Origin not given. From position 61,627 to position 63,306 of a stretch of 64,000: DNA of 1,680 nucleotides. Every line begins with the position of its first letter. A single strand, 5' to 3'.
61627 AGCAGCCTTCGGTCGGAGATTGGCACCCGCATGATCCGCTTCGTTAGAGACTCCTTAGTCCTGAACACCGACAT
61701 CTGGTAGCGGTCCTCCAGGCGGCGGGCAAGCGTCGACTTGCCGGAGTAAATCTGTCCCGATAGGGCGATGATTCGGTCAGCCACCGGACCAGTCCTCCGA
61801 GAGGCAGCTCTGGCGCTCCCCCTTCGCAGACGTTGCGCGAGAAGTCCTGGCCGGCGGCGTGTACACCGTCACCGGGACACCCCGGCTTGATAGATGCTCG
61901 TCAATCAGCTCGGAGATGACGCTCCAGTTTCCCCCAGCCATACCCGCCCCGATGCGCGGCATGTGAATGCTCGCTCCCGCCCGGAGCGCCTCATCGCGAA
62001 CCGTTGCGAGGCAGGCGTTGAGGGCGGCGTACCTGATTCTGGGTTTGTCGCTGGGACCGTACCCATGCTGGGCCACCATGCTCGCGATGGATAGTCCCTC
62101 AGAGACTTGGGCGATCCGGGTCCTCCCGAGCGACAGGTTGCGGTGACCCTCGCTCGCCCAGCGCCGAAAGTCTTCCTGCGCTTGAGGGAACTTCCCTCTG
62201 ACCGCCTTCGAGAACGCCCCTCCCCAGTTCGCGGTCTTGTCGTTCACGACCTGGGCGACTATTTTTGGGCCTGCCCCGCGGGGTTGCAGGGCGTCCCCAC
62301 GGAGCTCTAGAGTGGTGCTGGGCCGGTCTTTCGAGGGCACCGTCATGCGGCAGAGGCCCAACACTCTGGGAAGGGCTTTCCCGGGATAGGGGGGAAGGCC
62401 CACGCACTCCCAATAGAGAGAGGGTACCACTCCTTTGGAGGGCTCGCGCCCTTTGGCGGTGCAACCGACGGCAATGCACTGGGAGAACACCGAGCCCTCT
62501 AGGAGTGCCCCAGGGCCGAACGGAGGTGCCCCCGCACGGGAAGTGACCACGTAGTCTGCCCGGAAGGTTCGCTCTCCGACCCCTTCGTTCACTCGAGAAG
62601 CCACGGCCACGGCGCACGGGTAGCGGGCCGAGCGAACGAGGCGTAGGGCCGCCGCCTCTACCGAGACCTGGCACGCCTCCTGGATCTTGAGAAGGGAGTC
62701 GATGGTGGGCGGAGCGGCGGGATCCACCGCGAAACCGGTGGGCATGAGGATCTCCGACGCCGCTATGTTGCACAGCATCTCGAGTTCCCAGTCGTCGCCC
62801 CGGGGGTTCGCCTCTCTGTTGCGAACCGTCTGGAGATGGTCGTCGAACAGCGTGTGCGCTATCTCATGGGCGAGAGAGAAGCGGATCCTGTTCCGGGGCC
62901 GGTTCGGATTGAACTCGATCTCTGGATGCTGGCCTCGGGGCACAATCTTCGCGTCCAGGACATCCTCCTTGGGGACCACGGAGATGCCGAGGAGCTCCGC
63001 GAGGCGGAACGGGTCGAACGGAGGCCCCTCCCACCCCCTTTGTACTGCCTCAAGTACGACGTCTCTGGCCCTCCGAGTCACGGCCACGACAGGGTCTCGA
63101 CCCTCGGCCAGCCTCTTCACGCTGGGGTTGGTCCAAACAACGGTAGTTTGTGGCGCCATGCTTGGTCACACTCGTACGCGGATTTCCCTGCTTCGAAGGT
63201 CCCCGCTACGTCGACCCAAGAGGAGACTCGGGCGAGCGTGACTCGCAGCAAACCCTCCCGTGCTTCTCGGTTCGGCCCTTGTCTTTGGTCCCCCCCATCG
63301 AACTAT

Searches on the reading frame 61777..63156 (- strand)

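Call 85: search_protein_families(library=pfam, proteins=[window:61777-63156:-], max_evalue=0.001)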
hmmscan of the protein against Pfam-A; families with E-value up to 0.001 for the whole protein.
window:61777-63156:- (459 aa): 1 family
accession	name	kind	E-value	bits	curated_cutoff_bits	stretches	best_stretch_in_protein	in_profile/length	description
PF06114.19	Peptidase_M78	-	1.1e-10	41.8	22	1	70-173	21-122/123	IrrE N-terminal-like domain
